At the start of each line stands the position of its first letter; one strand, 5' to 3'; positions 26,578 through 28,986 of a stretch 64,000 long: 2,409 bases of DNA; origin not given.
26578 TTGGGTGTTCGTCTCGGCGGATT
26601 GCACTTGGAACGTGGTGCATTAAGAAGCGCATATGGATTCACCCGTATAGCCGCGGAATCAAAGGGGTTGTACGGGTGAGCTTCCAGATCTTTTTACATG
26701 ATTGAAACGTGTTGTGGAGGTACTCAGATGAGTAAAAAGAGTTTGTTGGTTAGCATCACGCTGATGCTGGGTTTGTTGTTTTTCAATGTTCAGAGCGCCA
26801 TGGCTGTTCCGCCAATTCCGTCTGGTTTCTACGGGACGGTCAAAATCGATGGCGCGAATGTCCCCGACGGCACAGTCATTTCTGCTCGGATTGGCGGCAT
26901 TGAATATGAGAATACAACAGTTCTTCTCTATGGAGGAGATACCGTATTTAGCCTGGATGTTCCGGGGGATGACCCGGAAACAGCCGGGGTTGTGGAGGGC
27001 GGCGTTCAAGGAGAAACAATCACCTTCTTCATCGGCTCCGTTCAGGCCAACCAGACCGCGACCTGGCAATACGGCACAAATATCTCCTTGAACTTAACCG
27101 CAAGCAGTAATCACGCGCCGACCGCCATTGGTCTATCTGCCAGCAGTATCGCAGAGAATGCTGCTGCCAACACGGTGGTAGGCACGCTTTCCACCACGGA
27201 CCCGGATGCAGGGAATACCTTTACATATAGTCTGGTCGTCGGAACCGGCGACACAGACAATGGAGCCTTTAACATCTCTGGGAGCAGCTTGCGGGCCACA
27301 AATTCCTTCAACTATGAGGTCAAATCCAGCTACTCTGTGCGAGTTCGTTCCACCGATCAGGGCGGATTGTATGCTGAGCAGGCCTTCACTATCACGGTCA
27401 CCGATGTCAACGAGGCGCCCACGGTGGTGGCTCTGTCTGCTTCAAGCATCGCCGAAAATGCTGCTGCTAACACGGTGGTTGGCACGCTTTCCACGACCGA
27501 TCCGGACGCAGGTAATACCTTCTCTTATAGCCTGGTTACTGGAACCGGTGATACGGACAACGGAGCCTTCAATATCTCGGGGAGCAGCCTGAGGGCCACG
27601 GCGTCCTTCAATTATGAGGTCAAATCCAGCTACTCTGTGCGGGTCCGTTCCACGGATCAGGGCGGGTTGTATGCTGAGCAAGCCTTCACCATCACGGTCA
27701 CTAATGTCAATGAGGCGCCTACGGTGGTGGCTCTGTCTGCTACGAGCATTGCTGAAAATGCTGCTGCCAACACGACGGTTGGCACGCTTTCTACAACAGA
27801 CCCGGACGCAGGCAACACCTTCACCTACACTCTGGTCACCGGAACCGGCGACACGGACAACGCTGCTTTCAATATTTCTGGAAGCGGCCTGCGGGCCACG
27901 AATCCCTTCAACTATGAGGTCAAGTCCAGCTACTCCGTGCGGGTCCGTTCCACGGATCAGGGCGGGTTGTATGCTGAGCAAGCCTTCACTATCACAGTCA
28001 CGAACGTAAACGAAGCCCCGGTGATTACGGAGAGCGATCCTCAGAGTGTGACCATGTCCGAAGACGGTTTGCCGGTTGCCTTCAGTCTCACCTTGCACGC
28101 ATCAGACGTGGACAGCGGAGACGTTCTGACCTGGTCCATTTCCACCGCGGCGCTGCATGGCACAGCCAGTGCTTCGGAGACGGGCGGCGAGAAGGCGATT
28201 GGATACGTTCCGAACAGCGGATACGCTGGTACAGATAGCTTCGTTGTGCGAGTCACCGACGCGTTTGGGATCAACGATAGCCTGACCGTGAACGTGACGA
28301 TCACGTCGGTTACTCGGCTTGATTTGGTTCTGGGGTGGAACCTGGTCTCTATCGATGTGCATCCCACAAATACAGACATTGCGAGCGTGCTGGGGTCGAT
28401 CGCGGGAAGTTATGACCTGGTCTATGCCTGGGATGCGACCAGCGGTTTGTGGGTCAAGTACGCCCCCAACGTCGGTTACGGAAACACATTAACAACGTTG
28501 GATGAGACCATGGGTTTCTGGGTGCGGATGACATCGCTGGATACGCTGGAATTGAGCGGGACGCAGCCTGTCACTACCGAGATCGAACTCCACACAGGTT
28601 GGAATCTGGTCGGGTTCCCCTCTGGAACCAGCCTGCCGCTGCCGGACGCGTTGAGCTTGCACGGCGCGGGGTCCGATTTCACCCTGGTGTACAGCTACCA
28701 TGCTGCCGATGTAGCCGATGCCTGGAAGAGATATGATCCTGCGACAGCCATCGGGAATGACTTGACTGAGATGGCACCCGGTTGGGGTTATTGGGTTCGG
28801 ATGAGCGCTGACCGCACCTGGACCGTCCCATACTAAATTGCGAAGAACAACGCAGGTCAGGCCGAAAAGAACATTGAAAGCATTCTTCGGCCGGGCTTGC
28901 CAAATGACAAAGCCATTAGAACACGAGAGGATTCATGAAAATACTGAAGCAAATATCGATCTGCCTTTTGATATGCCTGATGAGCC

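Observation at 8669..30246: Six co-directional genes (~21.6 kb) encode secreted mosaic proteins with four metallophosphoesterase domains and shared unassigned modules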

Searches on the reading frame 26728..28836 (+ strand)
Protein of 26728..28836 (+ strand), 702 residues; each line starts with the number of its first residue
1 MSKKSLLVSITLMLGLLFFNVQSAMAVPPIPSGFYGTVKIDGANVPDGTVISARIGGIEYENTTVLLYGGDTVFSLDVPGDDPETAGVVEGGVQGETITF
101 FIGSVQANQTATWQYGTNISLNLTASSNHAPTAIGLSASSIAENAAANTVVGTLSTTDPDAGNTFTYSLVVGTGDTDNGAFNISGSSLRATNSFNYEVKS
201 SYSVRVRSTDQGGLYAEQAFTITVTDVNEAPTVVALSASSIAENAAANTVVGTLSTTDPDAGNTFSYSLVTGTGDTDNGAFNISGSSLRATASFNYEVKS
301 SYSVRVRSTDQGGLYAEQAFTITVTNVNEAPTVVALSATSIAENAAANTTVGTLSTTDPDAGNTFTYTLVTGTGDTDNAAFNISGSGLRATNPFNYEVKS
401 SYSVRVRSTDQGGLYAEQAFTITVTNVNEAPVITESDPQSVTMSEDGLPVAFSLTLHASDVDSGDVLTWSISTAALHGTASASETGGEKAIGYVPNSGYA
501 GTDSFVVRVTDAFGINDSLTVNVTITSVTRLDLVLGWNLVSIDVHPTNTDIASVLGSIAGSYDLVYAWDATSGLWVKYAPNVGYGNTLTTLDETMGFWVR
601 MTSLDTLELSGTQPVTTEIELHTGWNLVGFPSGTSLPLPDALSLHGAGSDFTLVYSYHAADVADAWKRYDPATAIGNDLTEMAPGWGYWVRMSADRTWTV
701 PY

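Call 9: search_protein_families(library=pfam, proteins=[window:26728-28833:+], max_evalue=0.01)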
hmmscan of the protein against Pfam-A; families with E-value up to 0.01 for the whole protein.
window:26728-28833:+ (702 aa): 8 families
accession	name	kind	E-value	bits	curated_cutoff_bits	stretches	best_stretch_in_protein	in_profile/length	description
PF00028.23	Cadherin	-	1.7e-25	89.7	28.8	3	339-424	3-92/93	Cadherin domain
PF17963.7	Big_9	-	3e-20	73.4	23.6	1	428-524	1-89/89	Bacterial Ig domain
PF17803.7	Cadherin_4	-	1.4e-17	64.4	25.1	3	420-486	3-67/71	Bacterial cadherin-like domain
PF17892.7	Cadherin_5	-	5.7e-06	26.5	26.5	1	427-526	1-98/98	Cadherin-like domain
PF25374.1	Cadherin_FAT4_N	-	0.0051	17.6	35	0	240-257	8-25/85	FAT4-like, N-terminal cadherin-like domain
PF08329.16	ChitinaseA_N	-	0.0058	16.7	21.2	0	186-227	69-110/133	Chitinase A, N-terminal domain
PF24639.1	DUF7634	-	0.0064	17.3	27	0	399-434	11-46/89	Domain of unknown function (DUF7634)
PF05345.18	He_PIG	-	0.0088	16.9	24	0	433-526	3-96/96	Putative Ig domain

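Call 10: search_protein_families(library=ncbifam, proteins=[window:26728-28833:+], max_evalue=0.01)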
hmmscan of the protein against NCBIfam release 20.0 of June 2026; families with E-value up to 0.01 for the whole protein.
window:26728-28833:+ (702 aa): 3 families
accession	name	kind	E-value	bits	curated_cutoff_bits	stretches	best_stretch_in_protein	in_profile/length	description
NF012211.1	tand_rpt_95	domain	2.6e-15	56.1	90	1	443-528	2-87/98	tandem-95 repeat protein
TIGR01965.1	VCBS_repeat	domain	9.2e-09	35.4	15.5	0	352-442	2-95/99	VCBS domain-containing protein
NF033932.1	LapB_rpt_80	domain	0.00053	20.2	45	0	401-440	2-41/83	LapB repeat-containing protein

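Call 19: find_encoding_contigs(protein=window:26728-28836:+, flank=10000, max_places=6)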
Protein window:26728-28836:+ (702 aa): no gene with exactly this product is on record in the collection.
